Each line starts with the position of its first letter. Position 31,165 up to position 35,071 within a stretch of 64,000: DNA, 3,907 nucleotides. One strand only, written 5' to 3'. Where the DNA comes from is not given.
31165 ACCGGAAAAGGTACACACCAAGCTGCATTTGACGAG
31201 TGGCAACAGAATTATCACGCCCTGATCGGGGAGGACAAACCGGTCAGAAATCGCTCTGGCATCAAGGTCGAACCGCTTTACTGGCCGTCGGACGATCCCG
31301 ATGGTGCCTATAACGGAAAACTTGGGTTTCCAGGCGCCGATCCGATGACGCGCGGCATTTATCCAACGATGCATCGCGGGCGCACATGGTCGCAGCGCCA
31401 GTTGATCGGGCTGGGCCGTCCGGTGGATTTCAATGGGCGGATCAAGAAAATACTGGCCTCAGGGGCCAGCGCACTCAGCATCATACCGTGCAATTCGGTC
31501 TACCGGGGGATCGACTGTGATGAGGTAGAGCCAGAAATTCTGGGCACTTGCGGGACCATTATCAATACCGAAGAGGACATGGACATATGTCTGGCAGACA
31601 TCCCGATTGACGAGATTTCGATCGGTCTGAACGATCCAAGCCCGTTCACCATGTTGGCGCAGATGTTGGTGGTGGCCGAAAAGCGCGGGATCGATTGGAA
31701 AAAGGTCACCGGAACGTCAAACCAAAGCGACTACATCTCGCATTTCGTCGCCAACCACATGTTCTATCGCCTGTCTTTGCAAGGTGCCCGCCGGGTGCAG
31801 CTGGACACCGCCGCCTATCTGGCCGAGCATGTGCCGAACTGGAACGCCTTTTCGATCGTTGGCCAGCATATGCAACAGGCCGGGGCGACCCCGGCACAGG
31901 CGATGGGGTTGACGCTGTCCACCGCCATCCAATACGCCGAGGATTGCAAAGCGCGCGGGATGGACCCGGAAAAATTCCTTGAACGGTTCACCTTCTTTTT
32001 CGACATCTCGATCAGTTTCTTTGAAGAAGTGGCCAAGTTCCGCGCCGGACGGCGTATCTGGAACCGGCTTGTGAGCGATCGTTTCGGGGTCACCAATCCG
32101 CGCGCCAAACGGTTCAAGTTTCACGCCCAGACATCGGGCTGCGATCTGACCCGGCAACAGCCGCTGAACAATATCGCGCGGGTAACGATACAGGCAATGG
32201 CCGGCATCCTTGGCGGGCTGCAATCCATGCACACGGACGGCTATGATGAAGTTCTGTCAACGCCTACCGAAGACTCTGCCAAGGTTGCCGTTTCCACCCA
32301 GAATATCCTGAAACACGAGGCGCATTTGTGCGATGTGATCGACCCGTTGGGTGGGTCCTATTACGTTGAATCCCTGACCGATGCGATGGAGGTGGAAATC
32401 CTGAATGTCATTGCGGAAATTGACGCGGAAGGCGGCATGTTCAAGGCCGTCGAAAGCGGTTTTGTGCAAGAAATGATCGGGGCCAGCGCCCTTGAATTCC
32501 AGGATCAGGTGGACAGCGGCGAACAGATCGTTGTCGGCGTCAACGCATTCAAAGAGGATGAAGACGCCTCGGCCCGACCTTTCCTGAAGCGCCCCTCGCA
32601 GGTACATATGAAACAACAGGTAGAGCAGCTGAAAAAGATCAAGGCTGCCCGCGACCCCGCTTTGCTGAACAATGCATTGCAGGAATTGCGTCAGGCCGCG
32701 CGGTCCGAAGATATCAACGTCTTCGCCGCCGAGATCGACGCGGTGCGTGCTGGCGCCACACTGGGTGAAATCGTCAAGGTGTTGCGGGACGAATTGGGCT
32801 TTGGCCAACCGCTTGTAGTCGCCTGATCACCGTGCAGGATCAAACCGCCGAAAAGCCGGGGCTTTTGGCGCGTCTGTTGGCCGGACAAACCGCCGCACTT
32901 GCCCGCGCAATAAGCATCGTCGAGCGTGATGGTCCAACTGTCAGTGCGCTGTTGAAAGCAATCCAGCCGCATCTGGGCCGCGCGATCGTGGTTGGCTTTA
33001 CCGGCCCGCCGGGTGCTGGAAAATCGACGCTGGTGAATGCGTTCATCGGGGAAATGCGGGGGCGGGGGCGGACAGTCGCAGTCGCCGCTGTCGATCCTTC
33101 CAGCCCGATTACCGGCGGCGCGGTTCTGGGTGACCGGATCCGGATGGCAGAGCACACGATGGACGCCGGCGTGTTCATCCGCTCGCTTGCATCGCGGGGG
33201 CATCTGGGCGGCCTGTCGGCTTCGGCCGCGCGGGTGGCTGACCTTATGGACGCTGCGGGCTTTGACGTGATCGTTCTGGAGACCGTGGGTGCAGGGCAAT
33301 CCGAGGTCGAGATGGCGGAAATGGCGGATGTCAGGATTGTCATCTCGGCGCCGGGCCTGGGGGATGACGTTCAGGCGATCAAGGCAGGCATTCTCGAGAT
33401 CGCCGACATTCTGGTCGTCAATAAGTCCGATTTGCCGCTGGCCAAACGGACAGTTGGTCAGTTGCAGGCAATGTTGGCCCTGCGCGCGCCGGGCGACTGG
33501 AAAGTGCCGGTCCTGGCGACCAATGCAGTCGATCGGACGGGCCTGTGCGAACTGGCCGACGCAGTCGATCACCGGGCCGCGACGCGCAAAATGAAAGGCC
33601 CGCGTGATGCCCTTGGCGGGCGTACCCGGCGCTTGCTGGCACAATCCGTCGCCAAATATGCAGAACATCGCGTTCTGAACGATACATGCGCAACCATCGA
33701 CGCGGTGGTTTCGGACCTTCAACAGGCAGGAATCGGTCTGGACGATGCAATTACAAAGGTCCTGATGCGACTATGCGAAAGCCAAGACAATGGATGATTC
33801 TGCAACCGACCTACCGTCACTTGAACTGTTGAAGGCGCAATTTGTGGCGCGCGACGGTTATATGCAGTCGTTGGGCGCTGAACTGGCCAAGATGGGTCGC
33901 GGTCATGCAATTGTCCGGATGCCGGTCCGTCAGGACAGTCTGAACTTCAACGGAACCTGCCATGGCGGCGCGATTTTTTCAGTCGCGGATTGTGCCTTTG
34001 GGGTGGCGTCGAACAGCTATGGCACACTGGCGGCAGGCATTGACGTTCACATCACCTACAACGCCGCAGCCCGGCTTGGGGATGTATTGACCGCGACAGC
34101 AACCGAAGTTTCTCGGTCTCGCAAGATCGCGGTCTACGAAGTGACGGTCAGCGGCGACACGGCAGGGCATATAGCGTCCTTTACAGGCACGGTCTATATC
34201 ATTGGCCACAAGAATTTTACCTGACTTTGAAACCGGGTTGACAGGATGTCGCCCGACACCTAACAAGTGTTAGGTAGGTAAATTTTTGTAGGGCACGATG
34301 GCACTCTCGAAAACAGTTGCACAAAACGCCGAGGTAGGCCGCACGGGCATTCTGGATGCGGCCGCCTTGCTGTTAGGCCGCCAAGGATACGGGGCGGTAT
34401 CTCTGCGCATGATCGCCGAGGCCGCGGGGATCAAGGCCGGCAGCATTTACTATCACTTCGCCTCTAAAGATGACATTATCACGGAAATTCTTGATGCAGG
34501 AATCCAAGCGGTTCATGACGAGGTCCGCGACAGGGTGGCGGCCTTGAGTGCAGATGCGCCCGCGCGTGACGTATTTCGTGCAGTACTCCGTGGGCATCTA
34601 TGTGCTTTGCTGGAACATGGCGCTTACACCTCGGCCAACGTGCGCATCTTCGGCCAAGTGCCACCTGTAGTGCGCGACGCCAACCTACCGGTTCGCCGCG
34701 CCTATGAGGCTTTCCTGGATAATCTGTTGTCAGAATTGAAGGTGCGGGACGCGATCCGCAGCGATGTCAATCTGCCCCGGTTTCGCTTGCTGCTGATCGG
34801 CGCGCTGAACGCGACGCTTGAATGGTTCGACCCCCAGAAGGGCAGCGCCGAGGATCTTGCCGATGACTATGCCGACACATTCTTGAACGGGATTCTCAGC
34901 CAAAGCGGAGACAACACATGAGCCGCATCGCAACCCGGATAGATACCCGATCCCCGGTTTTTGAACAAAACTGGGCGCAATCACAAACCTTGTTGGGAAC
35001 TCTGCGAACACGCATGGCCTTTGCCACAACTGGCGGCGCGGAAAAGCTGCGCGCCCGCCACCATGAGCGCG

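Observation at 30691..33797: B12 acyl-CoA mutase with an unusual active site (Leu/Asn plus further substitutions)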

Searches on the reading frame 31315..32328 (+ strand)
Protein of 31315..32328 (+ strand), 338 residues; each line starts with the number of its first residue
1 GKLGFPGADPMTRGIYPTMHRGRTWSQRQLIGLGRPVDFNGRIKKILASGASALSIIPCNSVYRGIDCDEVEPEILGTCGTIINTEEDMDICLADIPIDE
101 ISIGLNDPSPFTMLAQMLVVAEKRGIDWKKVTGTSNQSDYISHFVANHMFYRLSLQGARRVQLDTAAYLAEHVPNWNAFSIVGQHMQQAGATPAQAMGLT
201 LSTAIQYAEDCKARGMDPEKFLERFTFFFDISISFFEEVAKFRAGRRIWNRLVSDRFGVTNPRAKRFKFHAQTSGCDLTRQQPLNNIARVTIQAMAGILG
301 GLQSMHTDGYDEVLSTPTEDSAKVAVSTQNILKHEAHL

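Call 50: search_solved_structures(query=window:31315-32328:+, show_alignments=5, max_evalue=1e-20)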
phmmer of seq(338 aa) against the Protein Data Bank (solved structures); distinct sequences matched with E-value up to 1e-20: 9.
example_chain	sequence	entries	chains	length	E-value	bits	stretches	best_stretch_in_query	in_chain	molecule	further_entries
4r3u_A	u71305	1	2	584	1.7e-74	254.4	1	3-336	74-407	2-hydroxyisobutyryl-CoA mutase large subunit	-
8gju_J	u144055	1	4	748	5.3e-65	223.2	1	5-336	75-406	Methylmalonyl-CoA mutase, mitochondrial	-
2xij_A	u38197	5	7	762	5.5e-65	223.1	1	5-336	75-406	METHYLMALONYL-COA MUTASE, MITOCHONDRIAL | Methylmalonyl-CoA mutase, mitochondrial precursor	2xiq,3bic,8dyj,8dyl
5req_A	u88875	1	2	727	2.1e-59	204.7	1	5-336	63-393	PROTEIN (METHYLMALONYL-COA MUTASE ALPHA-SUBUNIT)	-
1req_A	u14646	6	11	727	2.9e-59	204.3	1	5-336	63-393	METHYLMALONYL-COA MUTASE | PROTEIN (METHYLMALONYL-COA MUTASE)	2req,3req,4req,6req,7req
1e1c_A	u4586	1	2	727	7.3e-58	199.7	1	5-336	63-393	METHYLMALONYL-COA MUTASE ALPHA CHAIN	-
6oxc_A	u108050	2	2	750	2.9e-57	197.7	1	4-336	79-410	Methylmalonyl-CoA mutase large subunit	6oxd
4xc6_A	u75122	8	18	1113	2e-30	109.5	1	5-335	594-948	Isobutyryl-CoA mutase fused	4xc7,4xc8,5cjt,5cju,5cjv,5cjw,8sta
8ssl_A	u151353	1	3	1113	2e-30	109.5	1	5-335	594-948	Fused isobutyryl-CoA mutase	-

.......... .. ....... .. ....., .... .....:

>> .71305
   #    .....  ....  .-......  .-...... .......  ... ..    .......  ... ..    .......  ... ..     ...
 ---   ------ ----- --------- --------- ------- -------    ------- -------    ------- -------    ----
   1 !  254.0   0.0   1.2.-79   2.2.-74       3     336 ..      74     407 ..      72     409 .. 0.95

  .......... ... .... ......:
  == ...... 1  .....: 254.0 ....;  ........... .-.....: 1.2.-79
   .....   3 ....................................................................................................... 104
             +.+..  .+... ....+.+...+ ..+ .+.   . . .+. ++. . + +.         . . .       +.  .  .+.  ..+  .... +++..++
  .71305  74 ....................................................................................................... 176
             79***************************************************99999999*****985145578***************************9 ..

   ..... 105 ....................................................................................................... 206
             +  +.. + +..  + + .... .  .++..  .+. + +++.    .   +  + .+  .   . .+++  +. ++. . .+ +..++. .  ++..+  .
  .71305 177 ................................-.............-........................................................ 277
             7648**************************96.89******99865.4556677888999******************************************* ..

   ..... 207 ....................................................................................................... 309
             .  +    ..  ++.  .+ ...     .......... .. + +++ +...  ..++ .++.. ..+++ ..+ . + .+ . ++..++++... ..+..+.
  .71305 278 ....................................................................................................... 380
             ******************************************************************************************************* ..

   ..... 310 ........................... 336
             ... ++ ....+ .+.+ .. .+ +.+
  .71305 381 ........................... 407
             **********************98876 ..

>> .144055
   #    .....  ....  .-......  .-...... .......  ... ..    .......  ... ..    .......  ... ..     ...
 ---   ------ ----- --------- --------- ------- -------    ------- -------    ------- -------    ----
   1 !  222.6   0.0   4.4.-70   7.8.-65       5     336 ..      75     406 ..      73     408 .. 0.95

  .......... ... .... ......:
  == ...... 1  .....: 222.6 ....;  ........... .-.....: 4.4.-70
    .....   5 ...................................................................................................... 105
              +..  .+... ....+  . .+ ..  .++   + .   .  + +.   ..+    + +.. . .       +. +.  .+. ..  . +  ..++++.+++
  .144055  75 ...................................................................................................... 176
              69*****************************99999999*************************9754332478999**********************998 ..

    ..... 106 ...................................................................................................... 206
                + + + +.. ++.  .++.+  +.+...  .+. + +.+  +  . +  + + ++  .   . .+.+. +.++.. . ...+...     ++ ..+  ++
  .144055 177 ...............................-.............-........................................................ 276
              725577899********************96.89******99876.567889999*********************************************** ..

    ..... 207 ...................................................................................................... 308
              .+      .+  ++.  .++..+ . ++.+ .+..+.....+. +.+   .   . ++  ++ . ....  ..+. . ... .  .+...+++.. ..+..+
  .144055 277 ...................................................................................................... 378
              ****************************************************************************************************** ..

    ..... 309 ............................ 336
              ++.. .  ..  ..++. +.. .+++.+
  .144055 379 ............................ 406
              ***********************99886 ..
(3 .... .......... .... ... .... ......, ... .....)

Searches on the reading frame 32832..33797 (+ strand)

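Call 4: search_protein_families(library=ncbifam, proteins=[window:32832-33797:+])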
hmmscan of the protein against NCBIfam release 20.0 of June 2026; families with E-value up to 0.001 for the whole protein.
window:32832-33797:+ (321 aa): 15 families
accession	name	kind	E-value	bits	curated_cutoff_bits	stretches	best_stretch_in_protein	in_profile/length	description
TIGR00750.1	lao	equivalog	4.4e-87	292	240.75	1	18-290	1-275/300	methylmalonyl Co-A mutase-associated GTPase MeaB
NF006958.0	PRK09435.1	equivalog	5.3e-68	229.5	329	1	5-284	7-296/333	methylmalonyl Co-A mutase-associated GTPase MeaB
NF045497.1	IsobCoAmut_IcmF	equivalog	4.3e-33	114.2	1500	1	13-202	147-342/1076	fused isobutyryl-CoA mutase/GTPase IcmF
TIGR00073.1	hypB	equivalog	4.4e-06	26.3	121.2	1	51-247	30-212/217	hydrogenase nickel incorporation protein HypB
NF006746.0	PRK09270.1-5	subfamily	1.5e-05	24.1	250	1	50-88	20-58/210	nucleoside/nucleotide kinase family protein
NF000908.1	PRK00089.1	equivalog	2e-05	24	237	0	50-74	2-26/291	GTPase Era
TIGR03594.1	GTPase_EngA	equivalog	6.8e-05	22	306.7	0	51-76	175-200/432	ribosome biogenesis GTPase Der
NF006743.0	PRK09270.1-2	equivalog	0.0001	21.5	227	1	49-79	26-54/217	nucleoside/nucleotide kinase family protein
NF040873.1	AztA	equivalog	0.0002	21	220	0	39-84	6-51/191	zinc ABC transporter ATP-binding protein AztA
TIGR00101.1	ureG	equivalog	0.00021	21.2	204.2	0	52-251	2-197/199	urease accessory protein UreG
NF003661.0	PRK05291.1-3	equivalog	0.00028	20.3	380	0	51-72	216-237/448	tRNA uridine-5-carboxymethylaminomethyl(34) synthesis GTPase MnmE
NF010068.0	PRK13548.1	equivalog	0.00041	19.5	261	1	39-83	19-63/261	heme ABC transporter ATP-binding protein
NF006744.0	PRK09270.1-3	equivalog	0.00046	19.7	281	0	50-81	22-53/213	nucleoside/nucleotide kinase family protein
NF011056.0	PRK14489.1-1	equivalog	0.00066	18.9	379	0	49-85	201-237/363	bifunctional molybdenum cofactor guanylyltransferase MobA/molybdopterin-guanine dinucleotide biosynthesis adaptor protein MobB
NF041303.1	Indglycph_syn_Halo_TrpC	equivalog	0.00098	18.5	380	0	73-140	39-107/250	indole-3-glycerol phosphate synthase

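Call 42: search_protein_families(library=pfam, proteins=[window:32832-33797:+], max_evalue=0.00001)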
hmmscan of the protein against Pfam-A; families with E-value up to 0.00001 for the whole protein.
window:32832-33797:+ (321 aa): 2 families
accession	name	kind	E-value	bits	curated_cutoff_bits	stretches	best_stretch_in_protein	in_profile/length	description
PF03308.22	MeaB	-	5.1e-85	285.2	23.1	1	23-286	1-269/273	Methylmalonyl Co-A mutase-associated GTPase MeaB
PF02492.25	cobW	-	1.3e-06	28.6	20.7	0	53-212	2-166/180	CobW/HypB/UreG, nucleotide-binding domain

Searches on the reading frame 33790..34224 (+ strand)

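Call 4: search_protein_families(library=ncbifam, proteins=[window:33790-34224:+])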
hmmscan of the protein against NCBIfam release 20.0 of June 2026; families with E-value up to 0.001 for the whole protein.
window:33790-34224:+ (144 aa): 4 families
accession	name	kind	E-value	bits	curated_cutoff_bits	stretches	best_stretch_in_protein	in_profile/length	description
TIGR02286.1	PaaD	equivalog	1.1e-30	106.1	118.9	1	25-137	1-113/114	hydroxyphenylacetyl-CoA thioesterase PaaI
TIGR00369.1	unchar_dom_1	domain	2e-21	76.2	36.6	1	25-136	3-116/117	hotdog fold thioesterase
NF008675.0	PRK11688.1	equivalog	1.9e-05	24.5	107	0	83-139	102-156/156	thioesterase family protein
NF047425.1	MenI_Listeria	exception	9.7e-05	22.1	185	1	26-128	5-109/122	1,4-dihydroxy-2-naphthoyl-CoA hydrolase MenI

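Call 42: search_protein_families(library=pfam, proteins=[window:33790-34224:+], max_evalue=0.00001)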
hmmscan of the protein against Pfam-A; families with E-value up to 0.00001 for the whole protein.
window:33790-34224:+ (144 aa): 2 families
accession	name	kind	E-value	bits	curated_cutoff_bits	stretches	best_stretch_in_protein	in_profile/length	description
PF03061.28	4HBT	-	2.5e-13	50.6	20.6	1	54-121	1-71/79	Thioesterase superfamily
PF14539.12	DUF4442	-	1.3e-08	35.6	25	1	13-95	4-89/132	Domain of unknown function (DUF4442)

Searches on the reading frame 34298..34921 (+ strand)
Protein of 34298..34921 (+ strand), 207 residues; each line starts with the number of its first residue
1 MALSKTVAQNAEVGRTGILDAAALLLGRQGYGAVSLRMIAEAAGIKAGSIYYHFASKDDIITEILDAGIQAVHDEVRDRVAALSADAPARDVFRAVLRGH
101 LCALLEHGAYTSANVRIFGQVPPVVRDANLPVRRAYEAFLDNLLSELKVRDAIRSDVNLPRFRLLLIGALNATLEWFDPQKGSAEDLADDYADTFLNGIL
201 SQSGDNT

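Call 4: search_protein_families(library=ncbifam, proteins=[window:34298-34921:+])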
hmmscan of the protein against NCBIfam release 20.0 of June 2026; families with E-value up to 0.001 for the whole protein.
window:34298-34921:+ (207 aa): 19 families
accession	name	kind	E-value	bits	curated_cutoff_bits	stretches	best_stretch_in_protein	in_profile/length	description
NF041196.1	ScbR_bind_reg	equivalog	3.2e-16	60.1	150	1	11-170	4-158/191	ScbR family autoregulator-binding transcription factor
NF053878.1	FATransRegFadRBac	equivalog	9.6e-13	48.3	200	1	18-199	8-188/190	fatty acid metabolism transcriptional regulator FadR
NF050111.1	TransRegSACE7040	equivalog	7.1e-12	45.6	250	1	15-137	3-122/186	SACE_7040 family transcriptional regulator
NF007949.0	PRK10668.1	equivalog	8.5e-12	45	271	1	6-72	4-70/216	multidrug efflux transporter transcriptional repressor AcrR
NF053516.1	TranRepPrsAVib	equivalog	5.2e-10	39.5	300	1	15-97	8-92/208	TetR family transcriptional repressor PsrA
TIGR03384.1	betaine_BetI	equivalog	1.2e-08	34.9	201.3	1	13-101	8-93/189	choline-binding transcriptional repressor BetI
NF007430.0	PRK09975.1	equivalog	2.1e-08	33.6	274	1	5-92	3-89/220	acrEF/envCD operon transcriptional regulator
NF033703.1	transcr_KstR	equivalog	4.6e-08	32.8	280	1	15-119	9-110/185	cholesterol catabolism transcriptional regulator KstR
NF051852.1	efflux_TF_MtrR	exception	4.8e-08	33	280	1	10-87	7-84/205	multidrug efflux system transcriptional repressor MtrR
NF037937.1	septum_RefZ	equivalog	2.1e-07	31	180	1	17-64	3-50/195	forespore capture DNA-binding protein RefZ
NF001978.0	PRK00767.1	equivalog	2.1e-07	30.9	118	1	11-99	7-93/197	transcriptional regulator BetI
NF053731.1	TransRegFasRMycb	equivalog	5e-07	29.7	330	1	15-101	13-96/199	HTH-type transcriptional activator FasR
TIGR03968.1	mycofact_TetR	equivalog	7.1e-07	29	224.9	1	14-95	10-87/190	mycofactocin system transcriptional regulator MftR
TIGR03613.1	RutR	equivalog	8.2e-06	25.8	368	1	12-69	7-64/202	pyrimidine utilization regulatory protein R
NF058643.1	TranRegCurRPseudo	equivalog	1.4e-05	24.8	300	1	14-87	8-81/193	TetR family transcriptional repressor CurR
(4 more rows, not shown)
